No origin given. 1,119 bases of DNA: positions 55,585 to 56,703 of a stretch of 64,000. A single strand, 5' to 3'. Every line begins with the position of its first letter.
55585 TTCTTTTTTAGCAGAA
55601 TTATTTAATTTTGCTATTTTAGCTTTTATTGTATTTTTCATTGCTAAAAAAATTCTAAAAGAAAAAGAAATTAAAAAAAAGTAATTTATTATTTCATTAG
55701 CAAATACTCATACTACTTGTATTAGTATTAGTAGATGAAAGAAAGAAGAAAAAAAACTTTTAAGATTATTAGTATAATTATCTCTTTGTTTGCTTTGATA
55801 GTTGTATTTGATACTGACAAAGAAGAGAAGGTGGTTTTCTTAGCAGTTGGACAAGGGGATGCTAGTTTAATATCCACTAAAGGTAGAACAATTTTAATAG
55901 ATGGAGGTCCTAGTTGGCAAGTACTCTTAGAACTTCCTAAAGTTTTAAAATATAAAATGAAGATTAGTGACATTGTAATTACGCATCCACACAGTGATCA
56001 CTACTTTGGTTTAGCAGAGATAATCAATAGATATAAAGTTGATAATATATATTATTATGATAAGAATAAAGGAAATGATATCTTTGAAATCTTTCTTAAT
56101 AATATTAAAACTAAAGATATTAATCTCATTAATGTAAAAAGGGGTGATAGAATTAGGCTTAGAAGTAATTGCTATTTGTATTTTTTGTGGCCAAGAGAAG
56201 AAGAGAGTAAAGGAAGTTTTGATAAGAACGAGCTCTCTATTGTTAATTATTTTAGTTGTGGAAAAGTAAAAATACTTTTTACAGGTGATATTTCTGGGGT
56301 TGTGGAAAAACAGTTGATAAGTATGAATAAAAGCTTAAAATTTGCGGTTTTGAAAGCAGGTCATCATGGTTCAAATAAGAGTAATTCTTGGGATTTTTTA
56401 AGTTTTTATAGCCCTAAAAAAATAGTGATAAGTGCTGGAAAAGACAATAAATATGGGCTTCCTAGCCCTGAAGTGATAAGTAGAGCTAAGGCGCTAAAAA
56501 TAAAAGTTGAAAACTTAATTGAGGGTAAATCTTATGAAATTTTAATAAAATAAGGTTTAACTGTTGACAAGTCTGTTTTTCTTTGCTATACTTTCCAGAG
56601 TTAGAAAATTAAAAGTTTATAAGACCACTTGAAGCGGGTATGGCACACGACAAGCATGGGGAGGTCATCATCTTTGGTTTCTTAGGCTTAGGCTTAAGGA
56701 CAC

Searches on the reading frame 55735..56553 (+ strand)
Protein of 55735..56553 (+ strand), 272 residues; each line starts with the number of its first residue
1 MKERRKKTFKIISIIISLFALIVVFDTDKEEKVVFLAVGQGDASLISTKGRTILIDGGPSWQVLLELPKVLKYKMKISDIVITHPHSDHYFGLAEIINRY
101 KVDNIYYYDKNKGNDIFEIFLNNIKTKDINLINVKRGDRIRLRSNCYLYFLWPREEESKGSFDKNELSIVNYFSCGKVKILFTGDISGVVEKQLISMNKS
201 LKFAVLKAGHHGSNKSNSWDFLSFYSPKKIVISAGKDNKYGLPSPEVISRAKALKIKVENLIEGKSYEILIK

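Call 14: search_protein_families(library=pfam, proteins=[window:55735-56553:+], max_evalue=0.001)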
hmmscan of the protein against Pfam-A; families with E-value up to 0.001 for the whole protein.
window:55735-56553:+ (272 aa): 3 families
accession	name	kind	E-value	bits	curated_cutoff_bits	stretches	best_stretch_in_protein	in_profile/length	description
PF00753.33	Lactamase_B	-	2.8e-15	57.2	22.7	1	38-109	3-76/196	Metallo-beta-lactamase superfamily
PF12706.13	Lactamase_B_2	-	2.4e-05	24.5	27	1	51-146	1-103/200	Beta-lactamase superfamily domain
PF25281.1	MBL_MAP1B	-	7.5e-05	22.3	37.6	1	37-140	27-125/279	MAP1B MBL-like domain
